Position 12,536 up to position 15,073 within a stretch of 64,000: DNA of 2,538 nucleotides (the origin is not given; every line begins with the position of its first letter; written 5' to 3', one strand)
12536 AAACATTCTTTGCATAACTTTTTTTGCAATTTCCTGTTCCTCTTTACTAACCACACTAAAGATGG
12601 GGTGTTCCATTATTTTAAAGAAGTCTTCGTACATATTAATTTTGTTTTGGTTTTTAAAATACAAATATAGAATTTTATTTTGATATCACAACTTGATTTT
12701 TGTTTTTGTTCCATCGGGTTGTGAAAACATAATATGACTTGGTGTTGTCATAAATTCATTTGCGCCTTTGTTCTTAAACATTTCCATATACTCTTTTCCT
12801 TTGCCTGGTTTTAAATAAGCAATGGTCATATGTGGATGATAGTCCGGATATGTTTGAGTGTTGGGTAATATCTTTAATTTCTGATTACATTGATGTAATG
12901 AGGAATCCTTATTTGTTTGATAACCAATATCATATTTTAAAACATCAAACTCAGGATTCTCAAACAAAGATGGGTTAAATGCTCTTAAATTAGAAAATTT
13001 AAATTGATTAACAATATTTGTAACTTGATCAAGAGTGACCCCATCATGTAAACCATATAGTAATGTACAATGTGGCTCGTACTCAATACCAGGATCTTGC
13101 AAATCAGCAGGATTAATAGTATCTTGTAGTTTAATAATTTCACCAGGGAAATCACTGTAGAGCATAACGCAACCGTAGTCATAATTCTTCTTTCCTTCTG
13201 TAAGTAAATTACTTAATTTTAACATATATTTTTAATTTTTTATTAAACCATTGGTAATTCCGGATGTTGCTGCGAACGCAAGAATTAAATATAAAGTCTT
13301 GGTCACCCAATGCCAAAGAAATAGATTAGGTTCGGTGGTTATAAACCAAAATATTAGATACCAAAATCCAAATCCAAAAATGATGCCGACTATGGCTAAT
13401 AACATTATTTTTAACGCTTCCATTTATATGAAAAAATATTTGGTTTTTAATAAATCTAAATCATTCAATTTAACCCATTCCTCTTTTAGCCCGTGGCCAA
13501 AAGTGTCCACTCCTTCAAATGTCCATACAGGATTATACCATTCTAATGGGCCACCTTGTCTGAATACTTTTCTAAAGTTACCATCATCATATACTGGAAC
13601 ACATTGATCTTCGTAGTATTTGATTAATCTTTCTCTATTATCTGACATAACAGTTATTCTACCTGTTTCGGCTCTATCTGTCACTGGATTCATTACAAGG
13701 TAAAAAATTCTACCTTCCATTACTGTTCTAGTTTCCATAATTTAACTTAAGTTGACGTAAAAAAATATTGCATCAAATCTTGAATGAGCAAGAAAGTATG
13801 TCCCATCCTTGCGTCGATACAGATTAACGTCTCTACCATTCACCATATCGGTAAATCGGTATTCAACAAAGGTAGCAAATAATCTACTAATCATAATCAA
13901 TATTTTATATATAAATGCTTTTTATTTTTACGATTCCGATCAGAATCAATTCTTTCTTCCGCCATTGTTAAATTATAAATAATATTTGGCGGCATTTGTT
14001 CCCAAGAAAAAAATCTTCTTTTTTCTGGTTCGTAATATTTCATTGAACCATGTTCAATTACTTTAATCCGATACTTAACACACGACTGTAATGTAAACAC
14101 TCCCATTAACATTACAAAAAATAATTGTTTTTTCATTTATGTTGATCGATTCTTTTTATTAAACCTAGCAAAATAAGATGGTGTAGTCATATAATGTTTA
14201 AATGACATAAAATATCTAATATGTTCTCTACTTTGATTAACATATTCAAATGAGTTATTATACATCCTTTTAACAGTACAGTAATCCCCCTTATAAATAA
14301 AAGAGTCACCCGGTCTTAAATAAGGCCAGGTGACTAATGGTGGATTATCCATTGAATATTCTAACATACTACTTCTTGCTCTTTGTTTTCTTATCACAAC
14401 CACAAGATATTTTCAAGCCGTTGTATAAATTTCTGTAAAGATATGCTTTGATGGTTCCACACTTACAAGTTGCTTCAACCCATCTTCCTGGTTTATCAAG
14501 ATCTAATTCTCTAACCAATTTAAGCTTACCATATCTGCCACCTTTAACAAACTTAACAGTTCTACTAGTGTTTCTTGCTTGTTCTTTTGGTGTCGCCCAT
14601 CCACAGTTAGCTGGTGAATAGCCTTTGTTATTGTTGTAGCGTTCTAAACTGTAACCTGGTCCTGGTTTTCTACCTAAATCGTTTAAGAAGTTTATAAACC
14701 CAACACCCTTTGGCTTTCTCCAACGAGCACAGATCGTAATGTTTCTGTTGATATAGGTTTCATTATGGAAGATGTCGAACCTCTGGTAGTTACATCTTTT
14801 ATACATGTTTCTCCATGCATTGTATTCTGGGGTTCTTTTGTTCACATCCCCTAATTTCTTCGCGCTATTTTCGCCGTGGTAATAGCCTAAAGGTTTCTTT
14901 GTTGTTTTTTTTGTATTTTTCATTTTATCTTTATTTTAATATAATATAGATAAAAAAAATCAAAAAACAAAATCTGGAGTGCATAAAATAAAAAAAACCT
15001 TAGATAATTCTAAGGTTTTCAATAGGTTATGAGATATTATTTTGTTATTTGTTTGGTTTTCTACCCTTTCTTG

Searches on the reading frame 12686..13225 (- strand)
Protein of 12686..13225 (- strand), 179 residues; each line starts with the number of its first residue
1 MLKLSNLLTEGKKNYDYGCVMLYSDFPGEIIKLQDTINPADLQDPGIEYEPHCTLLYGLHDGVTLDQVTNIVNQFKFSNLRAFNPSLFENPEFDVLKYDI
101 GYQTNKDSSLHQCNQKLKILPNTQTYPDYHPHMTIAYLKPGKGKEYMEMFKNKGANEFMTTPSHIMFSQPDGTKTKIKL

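Call 11: search_protein_families(library=phrogs, proteins=[window:12686-13225:-], max_evalue=0.001)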
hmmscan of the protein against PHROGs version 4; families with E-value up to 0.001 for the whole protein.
window:12686-13225:- (179 aa): 1 family
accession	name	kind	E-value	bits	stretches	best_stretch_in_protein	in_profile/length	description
phrog_755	-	DNA, RNA and nucleotide metabolism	1.1e-08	35.7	1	29-142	22-125/156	RNA ligase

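Call 66: search_protein_families(library=pfam, proteins=[window:12686-13225:-], max_evalue=0.01)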
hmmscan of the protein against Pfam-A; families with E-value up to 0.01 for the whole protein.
window:12686-13225:- (179 aa): 2 families
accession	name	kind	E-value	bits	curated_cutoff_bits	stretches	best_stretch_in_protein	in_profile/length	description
PF13563.12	2_5_RNA_ligase2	-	1.5e-06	28.8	27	0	118-150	96-129/152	2'-5' RNA ligase superfamily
PF23474.1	Acb1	-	1.7e-05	25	27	1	108-138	81-111/144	Anti-CBASS protein Acb1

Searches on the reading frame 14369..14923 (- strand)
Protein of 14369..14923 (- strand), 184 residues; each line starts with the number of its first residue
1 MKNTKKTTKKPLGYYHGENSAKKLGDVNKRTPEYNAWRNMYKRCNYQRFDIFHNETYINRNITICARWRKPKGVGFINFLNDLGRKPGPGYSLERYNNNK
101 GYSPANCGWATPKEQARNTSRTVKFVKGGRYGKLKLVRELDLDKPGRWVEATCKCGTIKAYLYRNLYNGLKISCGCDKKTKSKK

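Call 11: search_protein_families(library=phrogs, proteins=[window:14369-14923:-], max_evalue=0.001)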
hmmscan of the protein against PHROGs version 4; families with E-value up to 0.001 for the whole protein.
window:14369-14923:- (184 aa): 6 families
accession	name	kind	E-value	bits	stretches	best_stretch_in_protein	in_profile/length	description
phrog_374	-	DNA, RNA and nucleotide metabolism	4.9e-29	102.6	2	10-123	256-358/617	HNH endonuclease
phrog_3377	-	DNA, RNA and nucleotide metabolism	1.8e-26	94.2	1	28-133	9-108/196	HNH endonuclease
phrog_8790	-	DNA, RNA and nucleotide metabolism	3.1e-21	77.4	1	28-128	20-112/241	restriction endonuclease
phrog_2081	-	DNA, RNA and nucleotide metabolism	3.4e-15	57.1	1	28-124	100-200/433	HNH endonuclease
phrog_953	-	DNA, RNA and nucleotide metabolism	5e-14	53.4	1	7-122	193-308/420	HNH endonuclease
phrog_22195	-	unknown function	2.1e-06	28.6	1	121-180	5-61/148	-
